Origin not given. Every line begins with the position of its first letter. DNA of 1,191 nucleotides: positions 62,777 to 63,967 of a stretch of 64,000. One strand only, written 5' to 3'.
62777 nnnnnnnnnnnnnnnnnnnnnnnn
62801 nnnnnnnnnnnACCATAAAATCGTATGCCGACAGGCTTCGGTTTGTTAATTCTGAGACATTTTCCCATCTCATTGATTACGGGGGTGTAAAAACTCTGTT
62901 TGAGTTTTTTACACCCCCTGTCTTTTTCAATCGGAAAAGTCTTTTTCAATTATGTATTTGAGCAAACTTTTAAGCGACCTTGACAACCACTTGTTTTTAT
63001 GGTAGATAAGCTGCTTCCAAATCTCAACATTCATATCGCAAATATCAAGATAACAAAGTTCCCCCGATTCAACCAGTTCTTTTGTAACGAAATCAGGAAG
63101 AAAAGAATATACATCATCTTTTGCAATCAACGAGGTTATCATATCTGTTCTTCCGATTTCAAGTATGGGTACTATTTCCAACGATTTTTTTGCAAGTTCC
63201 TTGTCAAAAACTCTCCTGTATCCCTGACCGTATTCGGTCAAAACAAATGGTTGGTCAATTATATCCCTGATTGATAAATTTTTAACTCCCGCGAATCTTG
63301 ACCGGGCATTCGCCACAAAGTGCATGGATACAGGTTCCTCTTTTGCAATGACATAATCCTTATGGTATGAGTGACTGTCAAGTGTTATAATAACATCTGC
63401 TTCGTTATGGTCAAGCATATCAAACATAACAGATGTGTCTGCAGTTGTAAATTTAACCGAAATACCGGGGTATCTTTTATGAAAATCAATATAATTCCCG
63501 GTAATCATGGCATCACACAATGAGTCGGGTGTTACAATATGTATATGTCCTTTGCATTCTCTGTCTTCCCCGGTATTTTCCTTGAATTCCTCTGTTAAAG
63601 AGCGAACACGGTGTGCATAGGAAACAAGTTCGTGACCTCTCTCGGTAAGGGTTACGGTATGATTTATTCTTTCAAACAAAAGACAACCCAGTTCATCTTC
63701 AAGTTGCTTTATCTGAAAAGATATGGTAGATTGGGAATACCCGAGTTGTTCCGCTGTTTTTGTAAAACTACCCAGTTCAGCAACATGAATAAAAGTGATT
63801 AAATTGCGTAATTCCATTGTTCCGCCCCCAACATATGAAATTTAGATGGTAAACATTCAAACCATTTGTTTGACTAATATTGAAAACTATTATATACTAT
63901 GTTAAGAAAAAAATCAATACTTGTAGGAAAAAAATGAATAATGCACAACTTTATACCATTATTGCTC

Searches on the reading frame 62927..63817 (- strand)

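Call 46: search_protein_families(library=ncbifam, proteins=[window:62927-63817:-], max_evalue=1e-15)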
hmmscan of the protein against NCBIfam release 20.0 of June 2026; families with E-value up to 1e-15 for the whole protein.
window:62927-63817:- (296 aa): 22 families
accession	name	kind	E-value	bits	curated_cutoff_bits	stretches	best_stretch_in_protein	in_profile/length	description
NF040786.1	LysR_Sec_metab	equivalog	3.2e-36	124.9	250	1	1-291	1-296/298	selenium metabolism-associated LysR family transcriptional regulator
TIGR03339.1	phn_lysR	subfamily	1.1e-32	113.5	341.1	1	6-286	2-276/279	aminoethylphosphonate catabolism associated LysR family transcriptional regulator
NF047520.1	trans_act_CidR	equivalog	1.1e-30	106.9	415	1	1-290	1-289/292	cidABC operon transcriptional activator CidR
NF008722.0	PRK11716.1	equivalog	1.2e-28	99.9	246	1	1-244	1-245/293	HTH-type transcriptional activator IlvY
NF008416.0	PRK11242.1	equivalog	3.2e-28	98.9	277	1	1-291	1-289/300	transcriptional regulator CynR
NF040889.1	trans_reg_YeiE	equivalog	3.7e-27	95.3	480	1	2-289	4-286/288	DNA-binding transcriptional regulator YeiE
NF008095.0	PRK10837.1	subfamily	9.9e-25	87.3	281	1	2-290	4-287/290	LysR family transcriptional regulator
NF053705.1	TransRegGltCGpos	equivalog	1.3e-24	87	350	1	1-290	1-290/300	glutamate biosynthesis transcriptional regulator GltC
NF047711.1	PutUtilRegPtrR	equivalog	3.5e-23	82.1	400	1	1-285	1-278/283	putrescine utilization regulator PtrR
NF007491.0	PRK10086.1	equivalog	1.5e-21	76.5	316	1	2-152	18-164/313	DNA-binding transcriptional regulator DsdC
NF008352.0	PRK11139.1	subfamily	1.8e-21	76.5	288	1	8-153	13-154/305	transcriptional regulator GcvA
NF045775.1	acetoin_reg_AlsR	exception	6.4e-20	71.8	430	1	1-285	1-284/290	acetoin biosynthesis transcriptional regulator AlsR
NF009326.0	PRK12681.1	equivalog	3.7e-19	69.3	436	1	17-217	18-220/324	HTH-type transcriptional regulator CysB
NF040888.1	trans_reg_YafC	equivalog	1.9e-18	66.4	470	1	4-137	6-138/293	DNA-binding transcriptional regulator YafC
NF007307.0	PRK09791.1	equivalog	6e-18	65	336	1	3-276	7-280/302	LysR family transcriptional regulator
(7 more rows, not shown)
